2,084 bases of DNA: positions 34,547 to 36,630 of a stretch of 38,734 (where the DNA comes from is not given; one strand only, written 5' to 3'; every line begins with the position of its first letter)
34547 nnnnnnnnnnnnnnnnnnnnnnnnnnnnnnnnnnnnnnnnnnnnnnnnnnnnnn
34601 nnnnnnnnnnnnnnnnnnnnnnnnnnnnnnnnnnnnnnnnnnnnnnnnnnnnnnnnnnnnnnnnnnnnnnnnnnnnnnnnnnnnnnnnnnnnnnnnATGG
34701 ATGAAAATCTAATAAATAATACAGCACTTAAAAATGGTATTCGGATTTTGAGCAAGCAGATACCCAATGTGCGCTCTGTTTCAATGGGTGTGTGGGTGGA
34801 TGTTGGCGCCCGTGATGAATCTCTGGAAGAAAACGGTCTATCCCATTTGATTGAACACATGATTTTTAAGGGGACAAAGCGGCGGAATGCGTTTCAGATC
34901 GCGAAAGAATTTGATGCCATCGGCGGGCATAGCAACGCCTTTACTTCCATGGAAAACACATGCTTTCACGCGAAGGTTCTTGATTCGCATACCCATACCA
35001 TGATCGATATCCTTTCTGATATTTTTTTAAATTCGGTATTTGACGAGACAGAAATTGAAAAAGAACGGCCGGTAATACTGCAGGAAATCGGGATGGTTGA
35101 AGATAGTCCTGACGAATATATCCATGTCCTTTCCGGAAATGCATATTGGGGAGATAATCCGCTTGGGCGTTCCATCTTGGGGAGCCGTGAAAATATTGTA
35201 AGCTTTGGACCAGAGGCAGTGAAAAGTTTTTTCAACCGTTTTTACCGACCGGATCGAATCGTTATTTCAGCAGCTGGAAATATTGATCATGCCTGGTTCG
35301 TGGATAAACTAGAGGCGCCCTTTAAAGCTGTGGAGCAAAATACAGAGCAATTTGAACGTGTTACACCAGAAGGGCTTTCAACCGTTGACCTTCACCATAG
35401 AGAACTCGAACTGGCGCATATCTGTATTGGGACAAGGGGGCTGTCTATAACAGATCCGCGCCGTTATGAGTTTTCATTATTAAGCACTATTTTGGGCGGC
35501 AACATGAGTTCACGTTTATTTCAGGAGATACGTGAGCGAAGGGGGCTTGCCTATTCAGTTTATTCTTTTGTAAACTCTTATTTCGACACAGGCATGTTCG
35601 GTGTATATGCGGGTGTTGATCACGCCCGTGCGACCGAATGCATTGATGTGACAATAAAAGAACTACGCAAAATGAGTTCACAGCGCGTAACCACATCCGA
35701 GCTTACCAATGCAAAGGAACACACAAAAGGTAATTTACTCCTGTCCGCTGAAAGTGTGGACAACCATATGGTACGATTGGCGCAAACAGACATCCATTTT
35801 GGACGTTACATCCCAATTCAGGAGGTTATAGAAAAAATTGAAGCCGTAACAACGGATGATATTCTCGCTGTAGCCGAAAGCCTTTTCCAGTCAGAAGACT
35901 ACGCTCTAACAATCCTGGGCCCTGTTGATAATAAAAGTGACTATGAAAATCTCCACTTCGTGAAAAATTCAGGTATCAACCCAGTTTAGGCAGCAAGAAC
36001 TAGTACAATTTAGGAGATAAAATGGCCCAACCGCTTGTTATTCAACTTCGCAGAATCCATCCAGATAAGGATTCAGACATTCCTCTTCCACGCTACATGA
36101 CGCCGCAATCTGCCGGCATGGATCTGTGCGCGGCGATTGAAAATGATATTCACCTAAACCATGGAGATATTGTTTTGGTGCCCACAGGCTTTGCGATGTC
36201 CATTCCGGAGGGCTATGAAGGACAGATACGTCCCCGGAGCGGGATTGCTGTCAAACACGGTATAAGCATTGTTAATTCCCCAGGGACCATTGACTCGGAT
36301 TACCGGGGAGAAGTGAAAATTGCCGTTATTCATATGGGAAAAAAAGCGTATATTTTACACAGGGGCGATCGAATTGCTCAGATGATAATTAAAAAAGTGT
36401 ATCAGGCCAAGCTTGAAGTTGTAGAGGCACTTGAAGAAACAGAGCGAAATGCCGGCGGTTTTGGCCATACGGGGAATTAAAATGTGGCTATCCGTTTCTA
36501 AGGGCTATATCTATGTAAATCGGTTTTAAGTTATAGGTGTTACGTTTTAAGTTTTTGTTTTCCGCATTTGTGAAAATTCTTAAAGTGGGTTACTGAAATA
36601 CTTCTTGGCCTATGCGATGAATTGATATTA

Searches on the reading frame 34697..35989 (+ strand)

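Call 21: search_protein_families(library=pfam, proteins=[window:34697-35989:+], max_evalue=0.0001)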
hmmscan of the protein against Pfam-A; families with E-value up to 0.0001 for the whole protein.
window:34697-35989:+ (430 aa): 2 families
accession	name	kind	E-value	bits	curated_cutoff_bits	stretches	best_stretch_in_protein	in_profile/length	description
PF00675.25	Peptidase_M16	-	5e-41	140.5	22.3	1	16-162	1-147/149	Insulinase (Peptidase family M16)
PF05193.26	Peptidase_M16_C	-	6.3e-41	140.7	23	1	171-341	3-179/181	Peptidase M16 inactive domain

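Call 42: search_protein_families(library=ncbifam, proteins=[window:34697-35989:+], max_evalue=0.00001)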
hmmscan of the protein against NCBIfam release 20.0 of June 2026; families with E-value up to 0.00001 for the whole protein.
window:34697-35989:+ (430 aa): 4 families
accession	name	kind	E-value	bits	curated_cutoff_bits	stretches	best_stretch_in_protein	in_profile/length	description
NF047422.1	YfmF_fam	equivalog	2.9e-33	115.4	285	1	111-405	115-410/412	EF-P 5-aminopentanol modification-associated protein YfmF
NF047421.1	YfmH_fam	equivalog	1.9e-27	96.6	250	1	39-405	53-419/425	EF-P 5-aminopentanol modification-associated protein YfmH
NF011681.0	PRK15101.1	equivalog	8.4e-12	43.9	765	1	10-140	48-179/961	pitrilysin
TIGR02110.1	PQQ_syn_pqqF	equivalog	2.8e-08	33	320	1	10-194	4-192/697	pyrroloquinoline quinone biosynthesis protein PqqF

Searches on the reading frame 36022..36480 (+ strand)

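Call 21: search_protein_families(library=pfam, proteins=[window:36022-36480:+], max_evalue=0.0001)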
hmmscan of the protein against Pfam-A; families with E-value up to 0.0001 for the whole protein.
window:36022-36480:+ (152 aa): 2 families
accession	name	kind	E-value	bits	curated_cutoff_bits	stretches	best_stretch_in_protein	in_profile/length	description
PF00692.24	dUTPase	-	4.2e-32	111.1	22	1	20-151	3-129/129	dUTPase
PF22769.1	DCD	-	1e-07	32.6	27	1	40-125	68-152/153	dCTP deaminase-like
